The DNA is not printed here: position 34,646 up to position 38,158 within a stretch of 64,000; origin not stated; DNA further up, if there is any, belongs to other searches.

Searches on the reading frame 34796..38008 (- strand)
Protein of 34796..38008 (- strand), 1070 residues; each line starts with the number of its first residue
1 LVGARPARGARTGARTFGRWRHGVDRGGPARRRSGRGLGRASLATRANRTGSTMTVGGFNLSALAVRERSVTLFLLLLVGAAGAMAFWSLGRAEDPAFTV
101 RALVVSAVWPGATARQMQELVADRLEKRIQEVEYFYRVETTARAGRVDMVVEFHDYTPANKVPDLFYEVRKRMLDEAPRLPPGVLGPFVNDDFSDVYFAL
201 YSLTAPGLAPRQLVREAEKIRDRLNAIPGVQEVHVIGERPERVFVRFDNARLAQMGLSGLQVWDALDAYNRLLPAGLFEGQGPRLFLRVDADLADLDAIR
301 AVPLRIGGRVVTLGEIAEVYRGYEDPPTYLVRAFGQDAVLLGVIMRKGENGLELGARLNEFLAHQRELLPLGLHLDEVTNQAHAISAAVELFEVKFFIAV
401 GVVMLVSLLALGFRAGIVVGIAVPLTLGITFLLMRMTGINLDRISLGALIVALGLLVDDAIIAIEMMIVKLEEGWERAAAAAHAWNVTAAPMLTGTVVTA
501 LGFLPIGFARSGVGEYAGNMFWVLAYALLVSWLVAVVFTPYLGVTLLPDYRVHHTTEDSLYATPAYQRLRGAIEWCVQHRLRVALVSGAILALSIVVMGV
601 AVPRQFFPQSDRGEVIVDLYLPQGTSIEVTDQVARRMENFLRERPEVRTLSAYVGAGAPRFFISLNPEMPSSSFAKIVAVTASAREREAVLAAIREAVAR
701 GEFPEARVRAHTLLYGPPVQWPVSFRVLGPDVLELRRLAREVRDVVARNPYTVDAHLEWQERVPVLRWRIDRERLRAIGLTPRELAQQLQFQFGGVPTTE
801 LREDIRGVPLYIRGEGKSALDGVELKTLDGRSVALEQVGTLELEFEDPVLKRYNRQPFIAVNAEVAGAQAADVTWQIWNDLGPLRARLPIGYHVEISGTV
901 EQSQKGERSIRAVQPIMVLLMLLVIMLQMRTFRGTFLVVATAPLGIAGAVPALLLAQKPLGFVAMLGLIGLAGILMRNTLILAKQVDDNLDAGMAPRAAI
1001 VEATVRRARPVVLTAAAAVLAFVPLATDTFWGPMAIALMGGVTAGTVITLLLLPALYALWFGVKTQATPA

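Call 42: search_protein_families(library=pfam, proteins=[window:34796-38008:-], max_evalue=0.001)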
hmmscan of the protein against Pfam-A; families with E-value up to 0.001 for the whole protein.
window:34796-38008:- (1070 aa): 1 family
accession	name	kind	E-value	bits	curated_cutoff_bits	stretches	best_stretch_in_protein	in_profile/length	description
PF00873.25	ACR_tran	-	3.9e-141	472.2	28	1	62-1059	2-1019/1021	AcrB/AcrD/AcrF family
